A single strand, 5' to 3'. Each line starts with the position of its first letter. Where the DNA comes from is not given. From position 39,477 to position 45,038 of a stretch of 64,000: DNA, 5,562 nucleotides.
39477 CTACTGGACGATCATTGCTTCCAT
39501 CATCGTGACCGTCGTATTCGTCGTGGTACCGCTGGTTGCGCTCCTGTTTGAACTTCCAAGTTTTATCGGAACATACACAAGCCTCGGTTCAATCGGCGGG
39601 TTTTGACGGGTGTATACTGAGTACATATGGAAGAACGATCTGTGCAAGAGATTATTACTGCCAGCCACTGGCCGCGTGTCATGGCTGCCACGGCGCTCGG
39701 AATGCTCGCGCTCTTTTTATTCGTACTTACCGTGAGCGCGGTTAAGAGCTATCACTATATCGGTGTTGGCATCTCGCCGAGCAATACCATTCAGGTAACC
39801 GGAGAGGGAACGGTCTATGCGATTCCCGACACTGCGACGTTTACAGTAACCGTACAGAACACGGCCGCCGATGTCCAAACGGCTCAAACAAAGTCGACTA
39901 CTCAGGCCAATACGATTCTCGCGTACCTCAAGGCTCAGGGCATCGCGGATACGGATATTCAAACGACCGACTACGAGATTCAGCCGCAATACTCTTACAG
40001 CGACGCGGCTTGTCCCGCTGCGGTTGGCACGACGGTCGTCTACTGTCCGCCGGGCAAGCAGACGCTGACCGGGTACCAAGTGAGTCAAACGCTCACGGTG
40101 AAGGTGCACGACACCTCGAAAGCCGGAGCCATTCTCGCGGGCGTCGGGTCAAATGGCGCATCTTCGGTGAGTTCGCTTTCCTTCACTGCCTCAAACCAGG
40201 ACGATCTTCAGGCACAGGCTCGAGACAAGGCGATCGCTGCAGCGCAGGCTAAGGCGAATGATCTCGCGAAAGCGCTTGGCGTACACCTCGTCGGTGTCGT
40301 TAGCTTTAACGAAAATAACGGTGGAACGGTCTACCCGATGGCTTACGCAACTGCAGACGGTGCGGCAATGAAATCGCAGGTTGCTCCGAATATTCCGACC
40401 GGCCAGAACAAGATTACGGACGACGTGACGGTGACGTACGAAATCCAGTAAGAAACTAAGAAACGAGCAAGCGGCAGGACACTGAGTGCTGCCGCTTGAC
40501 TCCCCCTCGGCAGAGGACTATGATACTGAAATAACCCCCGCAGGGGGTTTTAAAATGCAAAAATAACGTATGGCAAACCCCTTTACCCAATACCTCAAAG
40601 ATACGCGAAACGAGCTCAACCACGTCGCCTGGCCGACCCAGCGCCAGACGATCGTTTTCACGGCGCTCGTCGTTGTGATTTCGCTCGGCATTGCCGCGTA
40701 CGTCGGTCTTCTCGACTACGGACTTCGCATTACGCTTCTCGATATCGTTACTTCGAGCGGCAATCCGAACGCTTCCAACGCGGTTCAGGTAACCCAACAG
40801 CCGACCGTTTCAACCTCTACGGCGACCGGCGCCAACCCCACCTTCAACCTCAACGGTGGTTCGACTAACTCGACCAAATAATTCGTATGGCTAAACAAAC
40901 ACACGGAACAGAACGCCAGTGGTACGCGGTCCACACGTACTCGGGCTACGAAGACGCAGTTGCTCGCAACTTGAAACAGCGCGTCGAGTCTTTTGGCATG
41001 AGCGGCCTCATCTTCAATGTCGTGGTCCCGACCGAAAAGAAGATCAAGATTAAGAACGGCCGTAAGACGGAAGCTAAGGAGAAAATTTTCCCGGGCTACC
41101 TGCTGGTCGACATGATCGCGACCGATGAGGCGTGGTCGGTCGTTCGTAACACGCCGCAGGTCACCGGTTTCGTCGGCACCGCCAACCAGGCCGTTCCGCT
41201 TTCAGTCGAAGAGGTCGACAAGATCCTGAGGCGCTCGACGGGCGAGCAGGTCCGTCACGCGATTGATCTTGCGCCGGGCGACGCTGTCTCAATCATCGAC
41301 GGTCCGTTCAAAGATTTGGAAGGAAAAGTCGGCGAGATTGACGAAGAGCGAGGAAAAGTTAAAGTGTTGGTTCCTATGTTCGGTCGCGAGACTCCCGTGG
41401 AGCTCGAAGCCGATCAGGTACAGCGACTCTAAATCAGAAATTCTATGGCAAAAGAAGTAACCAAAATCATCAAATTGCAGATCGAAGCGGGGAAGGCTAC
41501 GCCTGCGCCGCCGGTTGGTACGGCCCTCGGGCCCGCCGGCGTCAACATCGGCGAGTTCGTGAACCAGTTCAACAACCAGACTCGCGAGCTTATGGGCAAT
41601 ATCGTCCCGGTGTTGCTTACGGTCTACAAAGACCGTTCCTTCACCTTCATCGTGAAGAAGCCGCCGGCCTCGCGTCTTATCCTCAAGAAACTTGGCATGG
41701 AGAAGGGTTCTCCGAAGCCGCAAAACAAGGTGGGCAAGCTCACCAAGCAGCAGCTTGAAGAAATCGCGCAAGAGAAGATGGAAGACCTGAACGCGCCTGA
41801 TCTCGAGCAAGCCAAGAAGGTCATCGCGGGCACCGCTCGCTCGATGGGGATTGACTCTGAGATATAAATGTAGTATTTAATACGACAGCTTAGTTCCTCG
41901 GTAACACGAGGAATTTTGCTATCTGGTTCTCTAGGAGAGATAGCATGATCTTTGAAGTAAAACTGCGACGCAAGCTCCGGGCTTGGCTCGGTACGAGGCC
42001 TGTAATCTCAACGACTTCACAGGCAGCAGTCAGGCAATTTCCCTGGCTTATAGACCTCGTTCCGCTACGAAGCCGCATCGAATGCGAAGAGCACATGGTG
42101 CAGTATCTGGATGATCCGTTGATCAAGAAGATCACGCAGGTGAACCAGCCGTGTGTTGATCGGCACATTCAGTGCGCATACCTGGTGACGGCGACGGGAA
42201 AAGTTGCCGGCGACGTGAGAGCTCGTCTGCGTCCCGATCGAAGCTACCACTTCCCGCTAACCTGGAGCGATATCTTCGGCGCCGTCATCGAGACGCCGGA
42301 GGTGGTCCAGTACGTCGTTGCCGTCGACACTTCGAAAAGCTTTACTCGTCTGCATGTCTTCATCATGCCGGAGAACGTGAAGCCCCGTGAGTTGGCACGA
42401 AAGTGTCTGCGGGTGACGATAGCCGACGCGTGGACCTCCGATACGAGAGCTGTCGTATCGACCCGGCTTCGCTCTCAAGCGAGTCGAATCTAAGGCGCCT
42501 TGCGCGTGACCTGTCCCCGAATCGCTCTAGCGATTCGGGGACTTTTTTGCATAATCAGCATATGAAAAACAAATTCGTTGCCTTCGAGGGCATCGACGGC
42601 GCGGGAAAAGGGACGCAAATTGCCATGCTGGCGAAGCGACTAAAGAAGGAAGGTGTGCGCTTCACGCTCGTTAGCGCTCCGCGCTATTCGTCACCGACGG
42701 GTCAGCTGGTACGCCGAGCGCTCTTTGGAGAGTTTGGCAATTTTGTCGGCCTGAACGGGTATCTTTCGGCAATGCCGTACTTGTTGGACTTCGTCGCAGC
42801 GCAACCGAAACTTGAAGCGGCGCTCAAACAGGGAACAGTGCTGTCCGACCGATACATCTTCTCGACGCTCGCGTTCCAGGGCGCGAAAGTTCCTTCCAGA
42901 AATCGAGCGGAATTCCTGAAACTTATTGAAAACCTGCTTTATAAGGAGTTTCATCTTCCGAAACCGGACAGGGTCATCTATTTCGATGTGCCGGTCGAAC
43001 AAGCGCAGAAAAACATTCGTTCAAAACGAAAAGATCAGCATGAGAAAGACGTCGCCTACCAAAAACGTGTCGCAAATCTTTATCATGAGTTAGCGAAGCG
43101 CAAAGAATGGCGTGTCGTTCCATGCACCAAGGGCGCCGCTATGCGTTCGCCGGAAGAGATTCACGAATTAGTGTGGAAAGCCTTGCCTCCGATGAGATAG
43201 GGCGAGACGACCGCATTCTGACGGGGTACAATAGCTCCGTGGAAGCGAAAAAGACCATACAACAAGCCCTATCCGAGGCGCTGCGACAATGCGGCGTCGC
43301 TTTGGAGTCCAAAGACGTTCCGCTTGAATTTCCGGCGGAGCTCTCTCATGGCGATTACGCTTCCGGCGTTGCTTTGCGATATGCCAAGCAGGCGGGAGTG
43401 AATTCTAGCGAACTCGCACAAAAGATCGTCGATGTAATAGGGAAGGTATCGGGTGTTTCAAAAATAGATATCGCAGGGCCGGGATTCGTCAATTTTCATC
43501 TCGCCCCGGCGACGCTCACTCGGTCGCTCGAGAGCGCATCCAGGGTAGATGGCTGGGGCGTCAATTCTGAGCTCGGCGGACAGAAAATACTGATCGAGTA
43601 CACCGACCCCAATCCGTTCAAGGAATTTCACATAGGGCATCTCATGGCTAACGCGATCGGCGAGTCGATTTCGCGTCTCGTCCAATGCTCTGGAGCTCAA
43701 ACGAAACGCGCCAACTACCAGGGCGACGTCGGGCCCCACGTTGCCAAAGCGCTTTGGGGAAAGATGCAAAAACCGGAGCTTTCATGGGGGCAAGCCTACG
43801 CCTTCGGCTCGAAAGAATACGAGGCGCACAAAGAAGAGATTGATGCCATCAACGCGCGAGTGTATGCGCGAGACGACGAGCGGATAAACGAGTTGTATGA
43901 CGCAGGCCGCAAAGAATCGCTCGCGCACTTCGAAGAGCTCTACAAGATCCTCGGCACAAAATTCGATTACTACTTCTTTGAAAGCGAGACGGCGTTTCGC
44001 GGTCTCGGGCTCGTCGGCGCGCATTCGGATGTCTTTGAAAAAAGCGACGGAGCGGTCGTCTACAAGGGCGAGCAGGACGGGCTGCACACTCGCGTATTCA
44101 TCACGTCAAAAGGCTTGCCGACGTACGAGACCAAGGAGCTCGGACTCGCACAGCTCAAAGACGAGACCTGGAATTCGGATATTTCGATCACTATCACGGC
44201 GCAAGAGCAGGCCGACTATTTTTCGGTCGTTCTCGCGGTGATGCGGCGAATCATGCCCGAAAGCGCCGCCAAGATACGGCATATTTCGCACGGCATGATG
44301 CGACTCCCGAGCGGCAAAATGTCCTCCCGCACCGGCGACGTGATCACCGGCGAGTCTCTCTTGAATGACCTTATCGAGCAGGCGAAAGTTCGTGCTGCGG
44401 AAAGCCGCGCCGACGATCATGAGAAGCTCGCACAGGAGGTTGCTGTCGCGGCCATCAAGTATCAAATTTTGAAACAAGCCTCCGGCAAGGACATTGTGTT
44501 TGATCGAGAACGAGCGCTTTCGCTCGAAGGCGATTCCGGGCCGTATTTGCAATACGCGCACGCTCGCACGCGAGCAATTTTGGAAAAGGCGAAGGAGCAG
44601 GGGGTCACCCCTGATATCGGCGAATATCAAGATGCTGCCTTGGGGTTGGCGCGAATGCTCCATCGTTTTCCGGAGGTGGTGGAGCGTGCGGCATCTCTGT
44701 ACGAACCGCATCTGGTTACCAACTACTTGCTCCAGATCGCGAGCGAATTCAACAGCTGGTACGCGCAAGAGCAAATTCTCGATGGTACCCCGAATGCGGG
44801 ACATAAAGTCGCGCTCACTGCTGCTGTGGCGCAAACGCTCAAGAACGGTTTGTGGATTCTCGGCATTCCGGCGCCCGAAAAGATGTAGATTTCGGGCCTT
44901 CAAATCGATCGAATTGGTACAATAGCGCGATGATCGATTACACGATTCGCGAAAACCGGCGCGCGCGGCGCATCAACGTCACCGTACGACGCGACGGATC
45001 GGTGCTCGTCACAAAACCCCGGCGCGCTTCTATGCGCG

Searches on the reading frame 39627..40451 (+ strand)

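Call 58: search_protein_families(library=pfam, proteins=[window:39627-40451:+], max_evalue=0.0001)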
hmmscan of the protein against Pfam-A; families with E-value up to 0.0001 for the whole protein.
window:39627-40451:+ (274 aa): 1 family
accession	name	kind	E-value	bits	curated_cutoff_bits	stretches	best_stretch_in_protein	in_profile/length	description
PF04402.19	SIMPL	-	3.5e-53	181.3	25.2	1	55-271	1-205/205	Protein of unknown function (DUF541)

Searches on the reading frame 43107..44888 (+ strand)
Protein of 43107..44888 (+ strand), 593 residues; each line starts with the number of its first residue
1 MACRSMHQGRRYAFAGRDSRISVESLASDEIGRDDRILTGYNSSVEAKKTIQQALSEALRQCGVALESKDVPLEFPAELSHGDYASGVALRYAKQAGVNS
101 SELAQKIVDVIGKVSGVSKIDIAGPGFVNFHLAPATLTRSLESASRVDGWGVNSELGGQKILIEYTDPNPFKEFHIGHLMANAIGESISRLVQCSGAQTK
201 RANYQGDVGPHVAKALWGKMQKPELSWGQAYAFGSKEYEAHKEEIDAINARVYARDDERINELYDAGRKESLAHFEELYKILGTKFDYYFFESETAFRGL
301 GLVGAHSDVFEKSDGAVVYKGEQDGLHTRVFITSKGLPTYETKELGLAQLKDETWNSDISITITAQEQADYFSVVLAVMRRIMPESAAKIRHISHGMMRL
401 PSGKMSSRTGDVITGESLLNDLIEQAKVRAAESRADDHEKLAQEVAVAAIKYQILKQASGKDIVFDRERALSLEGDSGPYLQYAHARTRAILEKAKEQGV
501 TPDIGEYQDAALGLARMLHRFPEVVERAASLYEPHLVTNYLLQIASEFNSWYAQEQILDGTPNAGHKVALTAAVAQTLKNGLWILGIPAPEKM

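Call 26: search_protein_families(library=pfam, proteins=[window:43107-44888:+], max_evalue=0.001)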
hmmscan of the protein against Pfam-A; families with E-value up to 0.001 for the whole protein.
window:43107-44888:+ (593 aa): 3 families
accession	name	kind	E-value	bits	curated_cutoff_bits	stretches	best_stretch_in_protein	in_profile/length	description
PF05746.21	DALR_1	-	2.4e-29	102.2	22.3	1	481-593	1-117/117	DALR anticodon binding domain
PF00750.26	tRNA-synt_1d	-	9.1e-28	97.7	23.3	1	159-466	20-348/349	tRNA synthetases class I (R), catalytic domain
PF03485.21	Arg_tRNA_synt_N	-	7.6e-20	71.8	21.5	1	50-132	2-85/85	Arginyl tRNA synthetase N terminal domain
